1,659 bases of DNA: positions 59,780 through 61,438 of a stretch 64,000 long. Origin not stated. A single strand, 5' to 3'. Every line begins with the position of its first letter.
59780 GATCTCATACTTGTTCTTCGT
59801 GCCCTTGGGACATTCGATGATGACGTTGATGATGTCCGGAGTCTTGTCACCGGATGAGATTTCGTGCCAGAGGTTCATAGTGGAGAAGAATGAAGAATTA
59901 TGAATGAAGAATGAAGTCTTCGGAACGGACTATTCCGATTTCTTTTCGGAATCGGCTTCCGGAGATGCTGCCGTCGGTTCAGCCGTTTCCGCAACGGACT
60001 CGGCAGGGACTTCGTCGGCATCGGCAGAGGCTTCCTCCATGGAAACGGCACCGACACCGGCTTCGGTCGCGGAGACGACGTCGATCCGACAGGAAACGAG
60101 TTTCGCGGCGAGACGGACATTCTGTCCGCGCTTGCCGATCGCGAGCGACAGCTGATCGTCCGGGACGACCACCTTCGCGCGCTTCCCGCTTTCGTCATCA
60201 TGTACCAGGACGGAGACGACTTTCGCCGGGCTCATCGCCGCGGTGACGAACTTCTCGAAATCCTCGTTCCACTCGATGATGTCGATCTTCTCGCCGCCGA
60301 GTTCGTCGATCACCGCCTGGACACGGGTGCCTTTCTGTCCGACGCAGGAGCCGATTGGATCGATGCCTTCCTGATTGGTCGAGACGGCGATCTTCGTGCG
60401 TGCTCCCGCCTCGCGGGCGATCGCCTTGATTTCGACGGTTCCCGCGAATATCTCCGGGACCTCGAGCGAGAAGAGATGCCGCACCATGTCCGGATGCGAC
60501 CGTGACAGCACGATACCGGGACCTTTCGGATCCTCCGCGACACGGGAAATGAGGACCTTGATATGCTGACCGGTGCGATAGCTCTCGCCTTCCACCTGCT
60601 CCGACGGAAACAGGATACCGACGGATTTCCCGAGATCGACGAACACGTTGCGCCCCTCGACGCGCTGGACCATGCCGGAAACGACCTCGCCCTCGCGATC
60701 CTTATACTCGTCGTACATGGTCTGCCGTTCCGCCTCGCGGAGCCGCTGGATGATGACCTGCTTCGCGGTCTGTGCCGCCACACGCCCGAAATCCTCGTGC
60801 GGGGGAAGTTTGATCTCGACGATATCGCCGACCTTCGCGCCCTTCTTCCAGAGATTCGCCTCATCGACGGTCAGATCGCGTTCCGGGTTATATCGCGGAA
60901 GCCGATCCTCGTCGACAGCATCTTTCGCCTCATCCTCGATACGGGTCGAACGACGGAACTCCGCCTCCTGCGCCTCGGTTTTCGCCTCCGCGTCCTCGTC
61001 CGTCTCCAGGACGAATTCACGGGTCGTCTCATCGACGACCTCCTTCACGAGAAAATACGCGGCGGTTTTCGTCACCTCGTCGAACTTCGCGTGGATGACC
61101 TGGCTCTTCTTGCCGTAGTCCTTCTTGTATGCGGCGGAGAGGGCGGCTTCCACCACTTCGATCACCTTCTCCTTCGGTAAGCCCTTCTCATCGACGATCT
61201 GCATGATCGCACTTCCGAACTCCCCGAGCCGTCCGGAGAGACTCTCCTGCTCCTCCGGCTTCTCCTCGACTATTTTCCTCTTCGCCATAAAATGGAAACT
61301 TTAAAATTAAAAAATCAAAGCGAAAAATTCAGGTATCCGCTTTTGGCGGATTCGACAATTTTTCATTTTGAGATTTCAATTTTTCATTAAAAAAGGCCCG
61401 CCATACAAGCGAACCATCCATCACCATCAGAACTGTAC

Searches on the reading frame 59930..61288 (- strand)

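Call 78: search_protein_families(library=pfam, proteins=[window:59930-61288:-], max_evalue=0.00001)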
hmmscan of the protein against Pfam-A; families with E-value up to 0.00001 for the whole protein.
window:59930-61288:- (452 aa): 3 families
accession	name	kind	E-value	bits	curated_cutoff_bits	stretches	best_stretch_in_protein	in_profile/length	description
PF13184.12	KH_5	-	1.6e-29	102.2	27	1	294-360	1-67/69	NusA-like KH domain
PF08529.16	NusA_N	-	2.2e-28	99.3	23.8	1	23-189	1-119/119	NusA N-terminal domain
PF00575.29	S1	-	8.6e-06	26.5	22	0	196-255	1-67/74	S1 RNA binding domain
